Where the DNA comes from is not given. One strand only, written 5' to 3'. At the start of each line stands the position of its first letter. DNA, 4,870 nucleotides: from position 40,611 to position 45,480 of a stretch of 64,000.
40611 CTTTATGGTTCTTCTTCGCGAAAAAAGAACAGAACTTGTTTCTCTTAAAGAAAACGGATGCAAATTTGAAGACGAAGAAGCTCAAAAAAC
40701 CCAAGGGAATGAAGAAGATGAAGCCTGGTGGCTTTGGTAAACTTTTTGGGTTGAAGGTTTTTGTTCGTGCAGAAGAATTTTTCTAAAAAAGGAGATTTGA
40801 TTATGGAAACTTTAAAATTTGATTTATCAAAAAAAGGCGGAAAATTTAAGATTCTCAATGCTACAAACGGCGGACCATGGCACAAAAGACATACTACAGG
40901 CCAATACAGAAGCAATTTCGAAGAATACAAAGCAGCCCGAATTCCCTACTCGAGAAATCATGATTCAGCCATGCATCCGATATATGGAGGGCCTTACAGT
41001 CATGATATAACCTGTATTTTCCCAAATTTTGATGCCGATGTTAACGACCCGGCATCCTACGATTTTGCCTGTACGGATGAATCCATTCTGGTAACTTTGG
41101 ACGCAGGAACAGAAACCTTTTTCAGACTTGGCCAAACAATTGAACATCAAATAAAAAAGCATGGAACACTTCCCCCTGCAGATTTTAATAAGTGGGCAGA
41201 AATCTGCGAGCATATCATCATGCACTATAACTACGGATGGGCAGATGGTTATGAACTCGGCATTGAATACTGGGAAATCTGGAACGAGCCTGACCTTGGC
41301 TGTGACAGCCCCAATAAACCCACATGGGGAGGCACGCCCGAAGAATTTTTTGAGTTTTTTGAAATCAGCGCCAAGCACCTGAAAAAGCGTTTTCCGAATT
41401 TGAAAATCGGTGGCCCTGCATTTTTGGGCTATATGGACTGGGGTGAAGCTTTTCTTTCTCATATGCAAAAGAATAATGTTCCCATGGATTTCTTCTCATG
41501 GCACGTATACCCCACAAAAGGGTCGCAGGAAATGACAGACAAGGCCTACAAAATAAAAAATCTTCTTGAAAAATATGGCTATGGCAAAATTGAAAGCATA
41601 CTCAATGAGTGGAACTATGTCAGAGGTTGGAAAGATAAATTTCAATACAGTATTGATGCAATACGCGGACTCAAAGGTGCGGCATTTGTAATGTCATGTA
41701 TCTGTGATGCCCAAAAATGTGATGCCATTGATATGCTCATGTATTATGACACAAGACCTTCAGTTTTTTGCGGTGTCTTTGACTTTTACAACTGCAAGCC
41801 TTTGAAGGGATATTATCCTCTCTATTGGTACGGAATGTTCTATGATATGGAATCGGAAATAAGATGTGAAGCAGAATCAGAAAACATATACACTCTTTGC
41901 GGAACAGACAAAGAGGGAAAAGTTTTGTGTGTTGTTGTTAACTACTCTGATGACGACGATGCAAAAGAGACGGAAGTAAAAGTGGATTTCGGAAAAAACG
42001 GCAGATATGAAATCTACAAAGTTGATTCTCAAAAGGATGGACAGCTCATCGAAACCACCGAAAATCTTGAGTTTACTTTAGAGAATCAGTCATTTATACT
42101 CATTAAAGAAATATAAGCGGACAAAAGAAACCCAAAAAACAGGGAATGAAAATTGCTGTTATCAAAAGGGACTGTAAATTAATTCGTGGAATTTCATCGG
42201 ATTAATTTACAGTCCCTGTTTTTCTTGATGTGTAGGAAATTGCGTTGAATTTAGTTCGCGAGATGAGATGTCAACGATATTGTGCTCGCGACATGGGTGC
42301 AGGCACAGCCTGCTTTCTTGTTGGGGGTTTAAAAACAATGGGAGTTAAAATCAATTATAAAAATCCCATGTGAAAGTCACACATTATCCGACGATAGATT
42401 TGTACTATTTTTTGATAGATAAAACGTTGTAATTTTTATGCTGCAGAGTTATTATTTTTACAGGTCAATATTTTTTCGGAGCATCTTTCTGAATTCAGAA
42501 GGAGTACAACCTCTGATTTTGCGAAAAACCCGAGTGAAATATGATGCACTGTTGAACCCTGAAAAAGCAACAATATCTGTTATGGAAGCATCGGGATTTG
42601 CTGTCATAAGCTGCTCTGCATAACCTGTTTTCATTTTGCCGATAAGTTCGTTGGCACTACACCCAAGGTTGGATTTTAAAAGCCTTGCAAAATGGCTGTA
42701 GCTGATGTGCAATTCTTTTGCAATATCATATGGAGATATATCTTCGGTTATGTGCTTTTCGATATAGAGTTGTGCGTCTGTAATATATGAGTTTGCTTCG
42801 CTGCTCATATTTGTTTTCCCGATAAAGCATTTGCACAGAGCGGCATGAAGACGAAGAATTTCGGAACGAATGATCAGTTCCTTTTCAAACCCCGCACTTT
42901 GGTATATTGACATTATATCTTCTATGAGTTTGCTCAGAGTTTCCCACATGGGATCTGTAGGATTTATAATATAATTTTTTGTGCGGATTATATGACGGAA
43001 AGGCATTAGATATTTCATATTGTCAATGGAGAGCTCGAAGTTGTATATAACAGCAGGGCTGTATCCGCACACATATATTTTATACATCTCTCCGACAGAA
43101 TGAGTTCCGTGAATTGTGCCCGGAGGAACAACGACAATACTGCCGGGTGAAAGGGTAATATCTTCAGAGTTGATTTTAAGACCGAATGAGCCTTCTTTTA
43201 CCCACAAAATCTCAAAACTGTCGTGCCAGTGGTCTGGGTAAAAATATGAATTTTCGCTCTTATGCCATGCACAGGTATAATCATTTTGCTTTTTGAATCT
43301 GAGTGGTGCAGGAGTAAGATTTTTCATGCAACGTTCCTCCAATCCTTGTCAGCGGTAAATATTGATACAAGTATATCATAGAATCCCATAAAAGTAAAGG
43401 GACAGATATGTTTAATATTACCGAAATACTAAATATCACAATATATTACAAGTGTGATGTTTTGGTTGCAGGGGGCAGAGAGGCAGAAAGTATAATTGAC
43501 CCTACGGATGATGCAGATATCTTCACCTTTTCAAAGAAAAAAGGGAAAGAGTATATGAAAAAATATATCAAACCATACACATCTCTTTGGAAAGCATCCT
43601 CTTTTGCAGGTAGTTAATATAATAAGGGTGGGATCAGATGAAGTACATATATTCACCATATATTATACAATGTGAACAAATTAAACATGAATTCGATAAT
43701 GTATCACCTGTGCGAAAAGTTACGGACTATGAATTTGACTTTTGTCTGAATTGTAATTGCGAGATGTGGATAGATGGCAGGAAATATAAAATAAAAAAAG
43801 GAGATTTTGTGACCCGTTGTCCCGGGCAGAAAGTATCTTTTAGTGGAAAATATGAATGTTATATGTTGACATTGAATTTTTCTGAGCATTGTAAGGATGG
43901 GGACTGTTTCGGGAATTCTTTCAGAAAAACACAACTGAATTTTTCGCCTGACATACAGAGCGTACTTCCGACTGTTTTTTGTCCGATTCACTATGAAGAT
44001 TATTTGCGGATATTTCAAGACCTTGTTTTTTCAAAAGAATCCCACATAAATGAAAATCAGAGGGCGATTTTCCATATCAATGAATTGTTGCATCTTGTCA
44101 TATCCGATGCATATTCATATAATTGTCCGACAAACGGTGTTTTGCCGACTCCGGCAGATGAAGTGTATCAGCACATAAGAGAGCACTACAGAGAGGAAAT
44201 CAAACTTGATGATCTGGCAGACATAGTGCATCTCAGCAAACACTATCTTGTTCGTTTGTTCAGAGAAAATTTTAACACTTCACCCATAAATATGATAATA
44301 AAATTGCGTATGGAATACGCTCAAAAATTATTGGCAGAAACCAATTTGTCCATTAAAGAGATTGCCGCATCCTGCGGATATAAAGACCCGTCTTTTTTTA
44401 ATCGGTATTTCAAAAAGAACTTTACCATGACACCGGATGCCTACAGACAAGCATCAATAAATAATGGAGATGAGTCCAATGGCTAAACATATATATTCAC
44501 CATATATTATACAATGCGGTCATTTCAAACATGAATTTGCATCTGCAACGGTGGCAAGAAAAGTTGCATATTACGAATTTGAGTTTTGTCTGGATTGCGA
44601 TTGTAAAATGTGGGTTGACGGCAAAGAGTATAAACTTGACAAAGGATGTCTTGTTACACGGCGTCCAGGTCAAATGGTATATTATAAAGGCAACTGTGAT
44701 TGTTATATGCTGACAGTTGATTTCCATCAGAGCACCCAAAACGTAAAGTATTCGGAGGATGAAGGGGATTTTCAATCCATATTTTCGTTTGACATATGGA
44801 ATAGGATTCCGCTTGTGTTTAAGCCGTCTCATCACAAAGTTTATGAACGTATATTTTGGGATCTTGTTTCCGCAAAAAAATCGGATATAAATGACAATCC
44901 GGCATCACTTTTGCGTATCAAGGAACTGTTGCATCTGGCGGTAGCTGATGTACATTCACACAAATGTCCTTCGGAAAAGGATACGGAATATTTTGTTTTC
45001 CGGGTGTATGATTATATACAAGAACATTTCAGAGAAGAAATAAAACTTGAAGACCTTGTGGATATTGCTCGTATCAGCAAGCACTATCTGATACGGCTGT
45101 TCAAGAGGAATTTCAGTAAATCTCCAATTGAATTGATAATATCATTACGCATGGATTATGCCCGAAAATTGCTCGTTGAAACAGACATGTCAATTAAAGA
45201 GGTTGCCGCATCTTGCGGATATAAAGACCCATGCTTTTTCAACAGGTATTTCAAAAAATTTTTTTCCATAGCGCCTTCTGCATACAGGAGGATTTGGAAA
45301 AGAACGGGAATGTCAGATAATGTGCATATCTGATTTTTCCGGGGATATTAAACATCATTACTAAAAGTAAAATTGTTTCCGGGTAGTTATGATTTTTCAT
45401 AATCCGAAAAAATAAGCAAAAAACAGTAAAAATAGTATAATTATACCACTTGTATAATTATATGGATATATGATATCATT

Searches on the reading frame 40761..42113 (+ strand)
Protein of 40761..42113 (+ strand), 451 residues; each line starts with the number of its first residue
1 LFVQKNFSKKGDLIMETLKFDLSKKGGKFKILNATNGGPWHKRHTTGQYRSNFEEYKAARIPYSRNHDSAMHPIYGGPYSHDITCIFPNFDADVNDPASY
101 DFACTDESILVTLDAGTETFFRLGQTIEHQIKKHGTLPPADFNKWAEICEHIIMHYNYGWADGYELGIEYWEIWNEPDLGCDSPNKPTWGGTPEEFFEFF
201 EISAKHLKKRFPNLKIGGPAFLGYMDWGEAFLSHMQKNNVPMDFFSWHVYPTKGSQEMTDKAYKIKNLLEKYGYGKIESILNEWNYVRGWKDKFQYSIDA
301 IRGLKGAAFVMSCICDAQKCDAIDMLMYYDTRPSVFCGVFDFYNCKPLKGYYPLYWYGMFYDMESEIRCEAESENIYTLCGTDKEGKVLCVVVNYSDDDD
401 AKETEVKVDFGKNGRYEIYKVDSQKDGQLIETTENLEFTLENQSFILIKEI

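Call 7: search_protein_families(library=pfam, proteins=[window:40761-42113:+], max_evalue=0.001)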
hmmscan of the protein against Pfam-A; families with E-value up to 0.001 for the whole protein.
window:40761-42113:+ (451 aa): 1 family
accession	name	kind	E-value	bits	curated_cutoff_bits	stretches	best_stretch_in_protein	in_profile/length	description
PF01229.23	Glyco_hydro_39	-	2e-19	70.2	26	1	92-257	66-233/472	Glycosyl hydrolases family 39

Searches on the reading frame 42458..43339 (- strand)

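Call 7: search_protein_families(library=pfam, proteins=[window:42458-43339:-], max_evalue=0.001)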
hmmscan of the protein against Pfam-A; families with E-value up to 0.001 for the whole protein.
window:42458-43339:- (293 aa): 4 families
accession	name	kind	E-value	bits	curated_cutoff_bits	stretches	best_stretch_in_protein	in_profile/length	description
PF12833.13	HTH_18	-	2e-19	70.1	33.6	1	206-285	1-79/80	Helix-turn-helix domain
PF00165.29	HTH_AraC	-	3.7e-17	62.4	26.6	2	252-285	10-42/42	Bacterial regulatory helix-turn-helix proteins, AraC family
PF02311.25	AraC_binding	-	5.8e-12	45.9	21.1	1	29-164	11-134/135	AraC-like ligand binding domain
PF07883.17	Cupin_2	-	3.6e-08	33.4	27.2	1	35-84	12-61/70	Cupin domain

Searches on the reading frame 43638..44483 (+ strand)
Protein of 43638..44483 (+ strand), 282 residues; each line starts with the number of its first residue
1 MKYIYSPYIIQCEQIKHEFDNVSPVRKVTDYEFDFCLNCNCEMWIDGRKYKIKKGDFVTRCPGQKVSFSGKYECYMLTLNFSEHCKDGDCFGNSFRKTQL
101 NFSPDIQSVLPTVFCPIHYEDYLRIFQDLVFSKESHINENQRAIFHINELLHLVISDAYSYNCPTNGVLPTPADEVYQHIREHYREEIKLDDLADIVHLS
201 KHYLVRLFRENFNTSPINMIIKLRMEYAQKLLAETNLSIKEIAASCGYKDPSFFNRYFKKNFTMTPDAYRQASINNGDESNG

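Call 7: search_protein_families(library=pfam, proteins=[window:43638-44483:+], max_evalue=0.001)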
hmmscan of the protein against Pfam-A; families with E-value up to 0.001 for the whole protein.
window:43638-44483:+ (282 aa): 2 families
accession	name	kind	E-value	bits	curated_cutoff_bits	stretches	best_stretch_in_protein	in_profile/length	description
PF12833.13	HTH_18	-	6.6e-25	87.7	33.6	1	193-271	1-79/80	Helix-turn-helix domain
PF00165.29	HTH_AraC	-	2e-17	63.3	26.6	2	235-271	7-42/42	Bacterial regulatory helix-turn-helix proteins, AraC family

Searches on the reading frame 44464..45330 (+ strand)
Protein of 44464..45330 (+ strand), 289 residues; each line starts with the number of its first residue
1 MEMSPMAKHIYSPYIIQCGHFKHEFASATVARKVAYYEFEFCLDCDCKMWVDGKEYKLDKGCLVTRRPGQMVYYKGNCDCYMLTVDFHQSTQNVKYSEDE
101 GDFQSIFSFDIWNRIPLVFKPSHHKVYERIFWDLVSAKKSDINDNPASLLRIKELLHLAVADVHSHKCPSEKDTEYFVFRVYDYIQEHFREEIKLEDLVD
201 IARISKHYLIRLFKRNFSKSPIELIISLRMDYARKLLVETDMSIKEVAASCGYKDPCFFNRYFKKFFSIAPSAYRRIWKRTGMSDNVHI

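Call 7: search_protein_families(library=pfam, proteins=[window:44464-45330:+], max_evalue=0.001)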
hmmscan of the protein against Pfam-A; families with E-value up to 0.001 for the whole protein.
window:44464-45330:+ (289 aa): 2 families
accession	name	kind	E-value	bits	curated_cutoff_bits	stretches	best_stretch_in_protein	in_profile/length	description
PF12833.13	HTH_18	-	9.1e-24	84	33.6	1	199-276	2-79/80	Helix-turn-helix domain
PF00165.29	HTH_AraC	-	9e-15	54.8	26.6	2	240-276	7-42/42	Bacterial regulatory helix-turn-helix proteins, AraC family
